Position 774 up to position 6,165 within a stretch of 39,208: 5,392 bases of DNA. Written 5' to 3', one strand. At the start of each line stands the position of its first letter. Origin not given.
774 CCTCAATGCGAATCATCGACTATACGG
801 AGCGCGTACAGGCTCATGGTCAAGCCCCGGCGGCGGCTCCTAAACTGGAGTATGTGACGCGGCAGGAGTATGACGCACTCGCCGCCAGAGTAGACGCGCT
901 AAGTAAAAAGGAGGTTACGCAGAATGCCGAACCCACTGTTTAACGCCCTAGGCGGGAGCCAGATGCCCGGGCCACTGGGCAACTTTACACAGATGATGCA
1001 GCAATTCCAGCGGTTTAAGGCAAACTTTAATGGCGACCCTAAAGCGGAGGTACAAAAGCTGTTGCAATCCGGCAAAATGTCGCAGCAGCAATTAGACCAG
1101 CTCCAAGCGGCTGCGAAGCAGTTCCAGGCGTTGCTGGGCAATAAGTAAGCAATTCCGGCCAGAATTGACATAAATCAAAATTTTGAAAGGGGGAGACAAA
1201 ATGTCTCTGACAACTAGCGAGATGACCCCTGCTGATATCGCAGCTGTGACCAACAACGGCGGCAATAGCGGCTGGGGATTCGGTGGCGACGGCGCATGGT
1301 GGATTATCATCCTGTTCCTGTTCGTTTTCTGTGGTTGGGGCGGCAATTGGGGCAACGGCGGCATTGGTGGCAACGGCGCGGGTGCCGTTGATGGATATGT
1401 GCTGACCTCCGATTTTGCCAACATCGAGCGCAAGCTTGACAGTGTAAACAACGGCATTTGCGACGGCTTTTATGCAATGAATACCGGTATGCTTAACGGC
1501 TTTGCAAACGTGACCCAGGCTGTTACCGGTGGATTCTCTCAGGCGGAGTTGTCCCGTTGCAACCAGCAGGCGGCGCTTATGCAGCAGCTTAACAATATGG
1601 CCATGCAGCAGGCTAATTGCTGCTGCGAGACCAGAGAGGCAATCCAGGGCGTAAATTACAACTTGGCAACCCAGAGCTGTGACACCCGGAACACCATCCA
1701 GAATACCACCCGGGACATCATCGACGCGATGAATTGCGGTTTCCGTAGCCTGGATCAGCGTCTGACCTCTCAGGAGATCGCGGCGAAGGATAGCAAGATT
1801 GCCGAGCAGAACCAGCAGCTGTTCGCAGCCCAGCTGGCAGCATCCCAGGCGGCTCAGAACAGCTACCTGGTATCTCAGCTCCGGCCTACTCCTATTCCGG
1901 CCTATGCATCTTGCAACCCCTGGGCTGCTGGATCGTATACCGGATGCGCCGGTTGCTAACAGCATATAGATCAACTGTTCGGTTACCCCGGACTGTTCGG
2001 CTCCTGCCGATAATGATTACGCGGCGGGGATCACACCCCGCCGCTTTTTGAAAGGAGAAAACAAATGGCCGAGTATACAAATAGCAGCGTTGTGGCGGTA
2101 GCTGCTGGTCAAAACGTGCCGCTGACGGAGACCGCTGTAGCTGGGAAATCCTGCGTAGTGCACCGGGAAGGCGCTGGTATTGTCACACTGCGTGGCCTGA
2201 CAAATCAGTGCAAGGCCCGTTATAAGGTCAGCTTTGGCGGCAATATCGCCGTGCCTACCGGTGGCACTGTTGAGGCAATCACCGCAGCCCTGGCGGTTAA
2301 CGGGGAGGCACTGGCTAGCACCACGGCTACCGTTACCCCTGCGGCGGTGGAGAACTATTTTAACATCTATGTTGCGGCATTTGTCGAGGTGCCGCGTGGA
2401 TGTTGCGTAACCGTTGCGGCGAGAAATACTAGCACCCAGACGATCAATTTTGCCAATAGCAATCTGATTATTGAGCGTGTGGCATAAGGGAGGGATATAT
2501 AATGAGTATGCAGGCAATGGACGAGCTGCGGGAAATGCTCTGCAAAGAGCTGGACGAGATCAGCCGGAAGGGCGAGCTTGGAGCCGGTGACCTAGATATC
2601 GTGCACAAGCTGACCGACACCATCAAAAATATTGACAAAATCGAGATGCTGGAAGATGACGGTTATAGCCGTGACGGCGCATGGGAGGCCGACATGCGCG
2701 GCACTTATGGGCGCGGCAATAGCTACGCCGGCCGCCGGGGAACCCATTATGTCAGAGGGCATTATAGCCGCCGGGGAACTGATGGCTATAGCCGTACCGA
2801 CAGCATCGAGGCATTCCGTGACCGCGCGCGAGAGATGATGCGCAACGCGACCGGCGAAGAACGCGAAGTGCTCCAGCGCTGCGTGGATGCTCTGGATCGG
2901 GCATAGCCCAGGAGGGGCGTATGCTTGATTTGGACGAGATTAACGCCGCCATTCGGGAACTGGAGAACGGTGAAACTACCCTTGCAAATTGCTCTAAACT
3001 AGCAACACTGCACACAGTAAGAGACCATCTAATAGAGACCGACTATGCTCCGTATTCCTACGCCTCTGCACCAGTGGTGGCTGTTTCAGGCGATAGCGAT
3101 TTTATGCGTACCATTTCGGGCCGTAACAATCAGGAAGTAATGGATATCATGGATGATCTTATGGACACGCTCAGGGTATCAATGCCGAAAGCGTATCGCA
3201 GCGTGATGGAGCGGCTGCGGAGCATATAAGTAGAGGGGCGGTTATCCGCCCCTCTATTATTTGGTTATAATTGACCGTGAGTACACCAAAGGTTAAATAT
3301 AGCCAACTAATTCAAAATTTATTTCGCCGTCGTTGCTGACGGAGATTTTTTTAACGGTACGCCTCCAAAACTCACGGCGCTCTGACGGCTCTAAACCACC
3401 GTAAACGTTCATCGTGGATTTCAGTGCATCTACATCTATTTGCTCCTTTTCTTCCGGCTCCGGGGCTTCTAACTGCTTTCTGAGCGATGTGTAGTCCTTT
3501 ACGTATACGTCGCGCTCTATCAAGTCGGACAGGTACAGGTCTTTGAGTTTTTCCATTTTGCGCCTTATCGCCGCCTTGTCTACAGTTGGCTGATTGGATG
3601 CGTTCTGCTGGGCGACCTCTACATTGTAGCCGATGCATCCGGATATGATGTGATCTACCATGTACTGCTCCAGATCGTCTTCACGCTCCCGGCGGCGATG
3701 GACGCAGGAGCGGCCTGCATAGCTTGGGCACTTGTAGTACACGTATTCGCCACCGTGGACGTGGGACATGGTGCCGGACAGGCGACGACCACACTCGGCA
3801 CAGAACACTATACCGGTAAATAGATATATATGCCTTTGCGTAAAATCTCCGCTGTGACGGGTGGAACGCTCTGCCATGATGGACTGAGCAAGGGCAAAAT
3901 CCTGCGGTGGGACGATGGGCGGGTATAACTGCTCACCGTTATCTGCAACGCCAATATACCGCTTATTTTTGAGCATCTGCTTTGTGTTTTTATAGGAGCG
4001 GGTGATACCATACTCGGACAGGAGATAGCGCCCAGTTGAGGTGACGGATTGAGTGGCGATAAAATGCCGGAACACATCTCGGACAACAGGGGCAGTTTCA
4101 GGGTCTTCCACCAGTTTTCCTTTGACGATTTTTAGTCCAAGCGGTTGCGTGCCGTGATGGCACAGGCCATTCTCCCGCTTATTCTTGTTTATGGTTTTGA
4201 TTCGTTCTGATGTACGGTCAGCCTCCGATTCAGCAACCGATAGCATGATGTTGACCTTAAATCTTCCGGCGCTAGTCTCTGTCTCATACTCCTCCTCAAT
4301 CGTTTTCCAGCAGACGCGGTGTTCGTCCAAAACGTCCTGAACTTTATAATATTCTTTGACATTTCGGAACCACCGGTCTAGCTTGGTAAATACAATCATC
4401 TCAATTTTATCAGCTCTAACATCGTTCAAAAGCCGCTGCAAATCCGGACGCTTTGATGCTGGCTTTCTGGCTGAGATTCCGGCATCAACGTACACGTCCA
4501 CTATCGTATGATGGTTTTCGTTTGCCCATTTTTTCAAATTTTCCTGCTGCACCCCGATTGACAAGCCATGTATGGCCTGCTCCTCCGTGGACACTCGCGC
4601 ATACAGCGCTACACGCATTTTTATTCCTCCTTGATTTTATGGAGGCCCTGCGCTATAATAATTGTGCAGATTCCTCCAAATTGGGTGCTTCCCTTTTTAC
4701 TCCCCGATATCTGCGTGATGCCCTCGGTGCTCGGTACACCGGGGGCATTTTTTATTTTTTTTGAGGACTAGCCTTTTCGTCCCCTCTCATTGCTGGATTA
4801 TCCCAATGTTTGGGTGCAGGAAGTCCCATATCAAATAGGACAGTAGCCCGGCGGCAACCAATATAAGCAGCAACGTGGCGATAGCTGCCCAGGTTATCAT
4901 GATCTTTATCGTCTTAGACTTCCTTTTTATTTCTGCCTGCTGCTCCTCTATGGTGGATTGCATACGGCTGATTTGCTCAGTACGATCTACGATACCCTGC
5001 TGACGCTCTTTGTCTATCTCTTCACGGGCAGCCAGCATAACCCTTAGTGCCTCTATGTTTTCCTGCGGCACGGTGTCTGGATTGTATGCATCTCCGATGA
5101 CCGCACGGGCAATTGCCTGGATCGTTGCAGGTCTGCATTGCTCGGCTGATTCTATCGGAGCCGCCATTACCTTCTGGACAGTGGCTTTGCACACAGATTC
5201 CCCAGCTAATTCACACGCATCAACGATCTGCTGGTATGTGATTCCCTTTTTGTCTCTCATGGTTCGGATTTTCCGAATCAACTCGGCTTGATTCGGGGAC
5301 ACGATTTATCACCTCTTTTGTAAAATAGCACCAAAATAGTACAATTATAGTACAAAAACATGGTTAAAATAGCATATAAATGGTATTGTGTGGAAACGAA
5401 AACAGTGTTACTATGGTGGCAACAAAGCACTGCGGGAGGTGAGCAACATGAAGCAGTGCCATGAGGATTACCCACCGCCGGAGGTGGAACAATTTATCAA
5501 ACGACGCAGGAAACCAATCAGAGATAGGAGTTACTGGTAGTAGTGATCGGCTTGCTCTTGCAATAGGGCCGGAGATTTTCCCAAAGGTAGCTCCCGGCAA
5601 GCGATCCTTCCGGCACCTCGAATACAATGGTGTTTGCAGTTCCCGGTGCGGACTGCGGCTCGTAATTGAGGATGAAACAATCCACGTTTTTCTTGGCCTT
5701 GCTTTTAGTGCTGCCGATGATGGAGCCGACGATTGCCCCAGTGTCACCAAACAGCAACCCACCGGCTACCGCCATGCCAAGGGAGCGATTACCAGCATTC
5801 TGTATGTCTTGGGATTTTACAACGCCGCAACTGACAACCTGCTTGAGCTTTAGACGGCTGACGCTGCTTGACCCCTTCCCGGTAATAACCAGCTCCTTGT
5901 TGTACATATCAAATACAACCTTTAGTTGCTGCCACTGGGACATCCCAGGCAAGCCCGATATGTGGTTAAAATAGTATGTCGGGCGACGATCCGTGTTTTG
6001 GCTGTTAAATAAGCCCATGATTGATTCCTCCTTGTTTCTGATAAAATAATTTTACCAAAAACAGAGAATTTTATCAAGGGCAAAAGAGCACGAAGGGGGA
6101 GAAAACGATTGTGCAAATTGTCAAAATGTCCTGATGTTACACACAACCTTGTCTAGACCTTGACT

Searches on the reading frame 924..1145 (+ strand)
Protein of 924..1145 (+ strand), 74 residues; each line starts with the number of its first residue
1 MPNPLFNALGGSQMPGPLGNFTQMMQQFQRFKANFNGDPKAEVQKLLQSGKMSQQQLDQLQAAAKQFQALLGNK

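Call 89: search_protein_families(library=pfam, proteins=[window:924-1145:+], max_evalue=0.01)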
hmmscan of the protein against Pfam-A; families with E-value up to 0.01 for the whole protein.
window:924-1145:+ (74 aa): 1 family
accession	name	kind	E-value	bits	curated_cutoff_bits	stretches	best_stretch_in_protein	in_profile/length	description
PF19443.4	DAHL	-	0.0024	18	38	1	18-70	142-193/221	DAHL domain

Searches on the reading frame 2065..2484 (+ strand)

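Call 89: search_protein_families(library=pfam, proteins=[window:2065-2484:+], max_evalue=0.01)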
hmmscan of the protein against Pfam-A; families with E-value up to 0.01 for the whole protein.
window:2065-2484:+ (140 aa): 2 families
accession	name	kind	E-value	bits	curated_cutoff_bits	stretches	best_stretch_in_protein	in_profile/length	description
PF18573.7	BclA_C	-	0.00071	19.9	38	1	5-140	6-128/128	BclA C-terminal domain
PF25077.1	DUF7800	-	0.0058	17.2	27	0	22-65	36-79/89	Domain of unknown function (DUF7800)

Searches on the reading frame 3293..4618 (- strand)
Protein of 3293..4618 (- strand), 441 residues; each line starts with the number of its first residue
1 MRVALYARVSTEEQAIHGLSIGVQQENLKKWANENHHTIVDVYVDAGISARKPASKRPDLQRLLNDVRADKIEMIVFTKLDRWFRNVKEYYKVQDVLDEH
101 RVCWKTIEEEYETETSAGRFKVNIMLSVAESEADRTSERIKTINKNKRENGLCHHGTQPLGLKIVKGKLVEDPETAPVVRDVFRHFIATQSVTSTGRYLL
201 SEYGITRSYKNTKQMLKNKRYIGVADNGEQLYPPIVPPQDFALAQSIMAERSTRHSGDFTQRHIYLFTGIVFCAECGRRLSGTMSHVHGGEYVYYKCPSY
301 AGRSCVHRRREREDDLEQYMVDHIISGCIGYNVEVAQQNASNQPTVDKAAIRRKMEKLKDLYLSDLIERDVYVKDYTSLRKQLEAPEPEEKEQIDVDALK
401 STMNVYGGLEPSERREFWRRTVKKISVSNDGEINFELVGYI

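Call 18: search_protein_families(library=pfam, proteins=[window:3293-4618:-], max_evalue=0.01)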
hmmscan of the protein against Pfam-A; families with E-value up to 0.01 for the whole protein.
window:3293-4618:- (441 aa): 3 families
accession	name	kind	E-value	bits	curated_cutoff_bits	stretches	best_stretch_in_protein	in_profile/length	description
PF00239.26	Resolvase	-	9.6e-33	113.8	23.3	1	3-151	1-143/145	Resolvase, N terminal domain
PF13408.12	Zn_ribbon_recom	-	1.3e-11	45.1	25.3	1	266-324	1-57/58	Recombinase zinc beta ribbon domain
PF07508.19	Recombinase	-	2.1e-09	38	21.1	1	173-251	1-102/102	Recombinase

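Call 70: find_encoding_contigs(protein=window:3293-4618:-, flank=10000, max_places=10)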
Protein window:3293-4618:- (441 aa): 2 contigs read that carry it; 1 place shown.
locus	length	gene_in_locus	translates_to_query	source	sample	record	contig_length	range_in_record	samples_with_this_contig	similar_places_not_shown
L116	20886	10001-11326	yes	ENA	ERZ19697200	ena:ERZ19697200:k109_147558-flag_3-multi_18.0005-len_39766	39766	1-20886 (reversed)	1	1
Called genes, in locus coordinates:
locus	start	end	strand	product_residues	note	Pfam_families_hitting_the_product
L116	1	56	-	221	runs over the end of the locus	-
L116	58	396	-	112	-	-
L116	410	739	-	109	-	-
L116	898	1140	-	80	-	-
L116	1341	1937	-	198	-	-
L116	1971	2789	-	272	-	-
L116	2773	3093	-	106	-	-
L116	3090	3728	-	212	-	PF19808:DUF6291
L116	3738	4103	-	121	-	PF06356:DUF1064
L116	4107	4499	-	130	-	PF00436:SSB, PF22657:SSB_1 (faint)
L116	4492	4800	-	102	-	-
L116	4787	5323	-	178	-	-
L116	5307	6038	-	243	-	-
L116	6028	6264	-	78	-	-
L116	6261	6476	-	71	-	-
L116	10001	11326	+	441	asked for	PF00239:Resolvase, PF07508:Recombinase, PF13408:Zn_ribbon_recom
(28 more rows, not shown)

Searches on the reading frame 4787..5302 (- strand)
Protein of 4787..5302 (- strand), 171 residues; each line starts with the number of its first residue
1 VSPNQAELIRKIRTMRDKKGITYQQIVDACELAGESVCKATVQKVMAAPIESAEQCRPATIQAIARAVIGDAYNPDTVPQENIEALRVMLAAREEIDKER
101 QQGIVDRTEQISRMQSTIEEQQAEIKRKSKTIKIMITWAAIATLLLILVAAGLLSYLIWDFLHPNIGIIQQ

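Call 18: search_protein_families(library=pfam, proteins=[window:4787-5302:-], max_evalue=0.01)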
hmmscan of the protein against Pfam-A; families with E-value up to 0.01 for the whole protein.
window:4787-5302:- (171 aa): 3 families
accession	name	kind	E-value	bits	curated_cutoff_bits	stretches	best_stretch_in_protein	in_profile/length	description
PF04678.18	MCU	-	0.0021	18.6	30.8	1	79-159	36-112/177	Mitochondrial calcium uniporter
PF09548.15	Spore_III_AB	-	0.0047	17.4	32.5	1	8-147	33-169/170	Stage III sporulation protein AB (spore_III_AB)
PF01105.29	EMP24_GP25L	-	0.0053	17.3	25.9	1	103-158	122-177/182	emp24/gp25L/p24 family/GOLD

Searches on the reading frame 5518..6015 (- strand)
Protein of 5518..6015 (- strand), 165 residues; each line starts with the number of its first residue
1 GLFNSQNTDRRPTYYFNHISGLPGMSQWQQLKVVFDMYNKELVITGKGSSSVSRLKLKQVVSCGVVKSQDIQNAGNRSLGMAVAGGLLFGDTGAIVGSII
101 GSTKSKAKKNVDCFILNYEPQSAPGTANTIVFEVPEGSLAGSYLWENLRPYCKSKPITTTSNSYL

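Call 89: search_protein_families(library=pfam, proteins=[window:5518-6015:-], max_evalue=0.01)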
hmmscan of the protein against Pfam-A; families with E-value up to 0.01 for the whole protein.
window:5518-6015:- (165 aa): 1 family
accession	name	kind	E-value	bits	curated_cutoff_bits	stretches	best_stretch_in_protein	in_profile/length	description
PF20721.2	C19orf12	-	0.00019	21.7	30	1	69-103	33-74/163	C19orf12-like protein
